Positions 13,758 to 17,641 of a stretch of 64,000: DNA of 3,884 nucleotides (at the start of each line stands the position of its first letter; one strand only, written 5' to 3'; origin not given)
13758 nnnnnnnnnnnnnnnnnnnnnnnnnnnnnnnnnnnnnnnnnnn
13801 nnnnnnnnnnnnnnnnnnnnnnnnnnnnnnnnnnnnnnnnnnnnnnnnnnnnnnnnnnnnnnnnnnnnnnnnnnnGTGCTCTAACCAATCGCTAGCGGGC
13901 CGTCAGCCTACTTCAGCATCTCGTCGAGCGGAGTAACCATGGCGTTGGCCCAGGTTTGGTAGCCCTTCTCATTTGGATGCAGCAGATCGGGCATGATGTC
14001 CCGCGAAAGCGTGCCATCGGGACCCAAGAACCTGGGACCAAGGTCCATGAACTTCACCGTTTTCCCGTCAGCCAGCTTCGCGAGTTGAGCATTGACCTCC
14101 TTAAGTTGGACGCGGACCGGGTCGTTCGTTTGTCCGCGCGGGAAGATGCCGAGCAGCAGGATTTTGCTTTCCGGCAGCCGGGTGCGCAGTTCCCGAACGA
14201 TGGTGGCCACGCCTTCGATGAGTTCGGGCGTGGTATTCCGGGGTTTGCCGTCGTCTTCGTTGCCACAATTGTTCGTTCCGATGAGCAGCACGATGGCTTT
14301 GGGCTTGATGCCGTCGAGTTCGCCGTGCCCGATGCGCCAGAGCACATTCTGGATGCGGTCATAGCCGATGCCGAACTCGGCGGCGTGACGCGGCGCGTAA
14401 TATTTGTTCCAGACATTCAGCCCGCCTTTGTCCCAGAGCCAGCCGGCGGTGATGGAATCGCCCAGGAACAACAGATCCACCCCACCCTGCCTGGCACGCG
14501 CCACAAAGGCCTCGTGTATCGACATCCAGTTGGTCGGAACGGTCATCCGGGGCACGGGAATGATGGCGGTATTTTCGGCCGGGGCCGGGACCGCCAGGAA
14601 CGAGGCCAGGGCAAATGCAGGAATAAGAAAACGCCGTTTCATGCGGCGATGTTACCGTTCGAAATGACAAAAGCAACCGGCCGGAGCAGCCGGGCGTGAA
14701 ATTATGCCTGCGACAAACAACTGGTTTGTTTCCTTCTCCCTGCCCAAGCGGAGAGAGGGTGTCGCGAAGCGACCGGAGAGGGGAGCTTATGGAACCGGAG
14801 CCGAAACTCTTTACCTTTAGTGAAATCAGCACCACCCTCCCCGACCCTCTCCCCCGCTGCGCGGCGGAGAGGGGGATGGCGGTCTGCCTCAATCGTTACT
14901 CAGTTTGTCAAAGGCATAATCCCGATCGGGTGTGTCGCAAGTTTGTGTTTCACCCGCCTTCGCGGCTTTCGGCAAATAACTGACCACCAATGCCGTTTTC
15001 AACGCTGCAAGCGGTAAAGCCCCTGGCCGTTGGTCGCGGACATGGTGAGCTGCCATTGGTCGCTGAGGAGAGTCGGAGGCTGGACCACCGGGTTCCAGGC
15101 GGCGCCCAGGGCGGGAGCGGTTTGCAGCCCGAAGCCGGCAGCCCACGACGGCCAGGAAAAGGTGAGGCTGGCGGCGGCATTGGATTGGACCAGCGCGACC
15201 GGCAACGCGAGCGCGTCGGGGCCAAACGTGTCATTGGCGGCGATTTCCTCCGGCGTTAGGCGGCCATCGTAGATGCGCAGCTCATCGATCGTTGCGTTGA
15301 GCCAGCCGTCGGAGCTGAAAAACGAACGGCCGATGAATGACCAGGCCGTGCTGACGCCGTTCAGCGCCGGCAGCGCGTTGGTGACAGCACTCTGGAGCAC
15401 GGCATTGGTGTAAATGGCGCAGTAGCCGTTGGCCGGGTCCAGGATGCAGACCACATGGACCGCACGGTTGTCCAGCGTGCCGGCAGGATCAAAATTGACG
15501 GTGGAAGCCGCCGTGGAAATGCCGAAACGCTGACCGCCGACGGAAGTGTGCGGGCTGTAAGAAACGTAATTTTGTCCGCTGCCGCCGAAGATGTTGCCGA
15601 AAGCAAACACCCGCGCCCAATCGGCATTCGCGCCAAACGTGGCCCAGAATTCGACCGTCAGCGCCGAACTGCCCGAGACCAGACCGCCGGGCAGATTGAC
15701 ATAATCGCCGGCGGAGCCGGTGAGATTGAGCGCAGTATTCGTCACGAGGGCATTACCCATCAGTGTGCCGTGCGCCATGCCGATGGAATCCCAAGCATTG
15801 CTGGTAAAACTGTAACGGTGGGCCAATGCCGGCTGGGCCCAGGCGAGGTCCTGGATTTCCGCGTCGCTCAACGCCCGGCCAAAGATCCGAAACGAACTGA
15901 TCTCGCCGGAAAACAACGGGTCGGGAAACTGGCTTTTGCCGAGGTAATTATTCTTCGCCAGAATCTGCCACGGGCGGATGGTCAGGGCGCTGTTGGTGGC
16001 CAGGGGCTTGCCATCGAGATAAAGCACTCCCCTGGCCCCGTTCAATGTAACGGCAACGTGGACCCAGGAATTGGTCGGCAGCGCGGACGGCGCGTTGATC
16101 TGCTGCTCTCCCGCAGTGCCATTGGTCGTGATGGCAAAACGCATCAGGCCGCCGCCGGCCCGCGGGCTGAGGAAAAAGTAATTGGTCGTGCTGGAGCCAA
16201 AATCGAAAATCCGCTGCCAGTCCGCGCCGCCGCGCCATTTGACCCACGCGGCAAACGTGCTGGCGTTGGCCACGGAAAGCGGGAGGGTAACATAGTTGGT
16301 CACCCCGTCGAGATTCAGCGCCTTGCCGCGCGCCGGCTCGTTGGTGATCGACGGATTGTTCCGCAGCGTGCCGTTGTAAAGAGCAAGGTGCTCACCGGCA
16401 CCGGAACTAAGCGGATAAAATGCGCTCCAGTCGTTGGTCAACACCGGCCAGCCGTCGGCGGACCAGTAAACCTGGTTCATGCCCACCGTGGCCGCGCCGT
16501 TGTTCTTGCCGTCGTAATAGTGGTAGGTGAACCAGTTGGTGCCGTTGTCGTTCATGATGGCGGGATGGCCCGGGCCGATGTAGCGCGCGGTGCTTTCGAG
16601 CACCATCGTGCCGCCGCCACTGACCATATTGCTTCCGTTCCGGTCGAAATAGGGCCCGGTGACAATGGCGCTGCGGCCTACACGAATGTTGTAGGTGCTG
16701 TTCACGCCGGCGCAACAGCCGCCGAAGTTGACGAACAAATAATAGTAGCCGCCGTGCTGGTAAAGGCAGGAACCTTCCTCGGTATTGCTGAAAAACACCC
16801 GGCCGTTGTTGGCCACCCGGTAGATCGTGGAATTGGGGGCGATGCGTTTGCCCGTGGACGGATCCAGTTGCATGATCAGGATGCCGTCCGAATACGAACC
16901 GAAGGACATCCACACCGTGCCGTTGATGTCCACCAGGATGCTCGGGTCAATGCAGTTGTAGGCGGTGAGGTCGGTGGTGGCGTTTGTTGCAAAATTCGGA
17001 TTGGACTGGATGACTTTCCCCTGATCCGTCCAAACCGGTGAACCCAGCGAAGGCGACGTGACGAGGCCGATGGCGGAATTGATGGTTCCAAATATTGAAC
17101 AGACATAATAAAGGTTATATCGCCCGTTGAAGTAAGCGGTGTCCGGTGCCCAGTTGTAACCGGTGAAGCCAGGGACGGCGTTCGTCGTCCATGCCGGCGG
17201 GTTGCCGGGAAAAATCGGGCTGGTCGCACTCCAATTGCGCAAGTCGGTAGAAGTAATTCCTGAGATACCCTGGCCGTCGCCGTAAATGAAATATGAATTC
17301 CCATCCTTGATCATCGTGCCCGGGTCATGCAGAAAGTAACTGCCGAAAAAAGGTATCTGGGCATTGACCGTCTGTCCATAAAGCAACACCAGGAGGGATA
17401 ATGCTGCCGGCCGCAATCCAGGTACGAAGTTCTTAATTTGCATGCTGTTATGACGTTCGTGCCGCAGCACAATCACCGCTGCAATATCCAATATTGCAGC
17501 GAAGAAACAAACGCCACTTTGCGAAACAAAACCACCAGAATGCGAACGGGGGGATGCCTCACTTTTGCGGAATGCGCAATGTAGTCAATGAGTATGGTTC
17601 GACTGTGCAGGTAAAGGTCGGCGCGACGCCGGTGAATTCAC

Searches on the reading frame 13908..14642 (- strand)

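Call 58: search_protein_families(library=pfam, max_evalue=0.01, proteins=[window:13908-14642:-])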
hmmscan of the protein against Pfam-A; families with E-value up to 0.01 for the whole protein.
window:13908-14642:- (244 aa): 2 families
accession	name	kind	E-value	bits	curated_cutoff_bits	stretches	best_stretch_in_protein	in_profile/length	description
PF13472.12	Lipase_GDSL_2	-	5.8e-29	102.3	32.9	1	59-229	1-177/178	GDSL-like Lipase/Acylhydrolase family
PF00657.28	Lipase_GDSL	-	6.3e-13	49.8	23.6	1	57-234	1-207/208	GDSL-like Lipase/Acylhydrolase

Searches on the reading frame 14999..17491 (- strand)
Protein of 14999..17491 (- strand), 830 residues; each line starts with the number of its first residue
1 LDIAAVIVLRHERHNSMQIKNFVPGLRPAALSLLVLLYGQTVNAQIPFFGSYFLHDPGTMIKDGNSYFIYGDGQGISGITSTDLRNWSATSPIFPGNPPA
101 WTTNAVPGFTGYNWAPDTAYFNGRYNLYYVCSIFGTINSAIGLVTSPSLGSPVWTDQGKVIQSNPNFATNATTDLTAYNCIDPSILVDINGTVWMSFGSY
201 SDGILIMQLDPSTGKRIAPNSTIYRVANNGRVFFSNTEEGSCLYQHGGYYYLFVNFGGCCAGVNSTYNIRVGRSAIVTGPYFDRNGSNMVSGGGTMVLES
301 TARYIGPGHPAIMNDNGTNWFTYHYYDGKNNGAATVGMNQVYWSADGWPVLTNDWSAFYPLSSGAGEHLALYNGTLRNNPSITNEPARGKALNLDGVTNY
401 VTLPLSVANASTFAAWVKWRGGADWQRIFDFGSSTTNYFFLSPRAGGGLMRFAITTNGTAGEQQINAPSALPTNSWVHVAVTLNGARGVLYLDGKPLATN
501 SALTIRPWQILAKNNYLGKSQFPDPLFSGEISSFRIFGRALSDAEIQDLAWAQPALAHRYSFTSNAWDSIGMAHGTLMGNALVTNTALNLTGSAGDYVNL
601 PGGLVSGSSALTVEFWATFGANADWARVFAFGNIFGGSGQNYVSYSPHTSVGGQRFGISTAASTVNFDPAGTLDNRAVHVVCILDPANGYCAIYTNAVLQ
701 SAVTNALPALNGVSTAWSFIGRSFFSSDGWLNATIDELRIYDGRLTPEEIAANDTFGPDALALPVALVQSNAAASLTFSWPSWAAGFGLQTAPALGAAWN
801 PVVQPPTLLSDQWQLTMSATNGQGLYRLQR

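Call 8: search_protein_families(library=pfam, max_evalue=0.001, proteins=[window:14999-17491:-])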
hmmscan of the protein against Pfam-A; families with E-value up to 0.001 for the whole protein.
window:14999-17491:- (830 aa): 2 families
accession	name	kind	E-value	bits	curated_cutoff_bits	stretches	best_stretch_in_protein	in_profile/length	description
PF13385.13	Laminin_G_3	-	9.9e-45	152.8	27.6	2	395-547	1-151/151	Concanavalin A-like lectin/glucanases superfamily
PF04616.20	Glyco_hydro_43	-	3.8e-42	145.1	32.2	1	52-349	8-288/288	Glycosyl hydrolases family 43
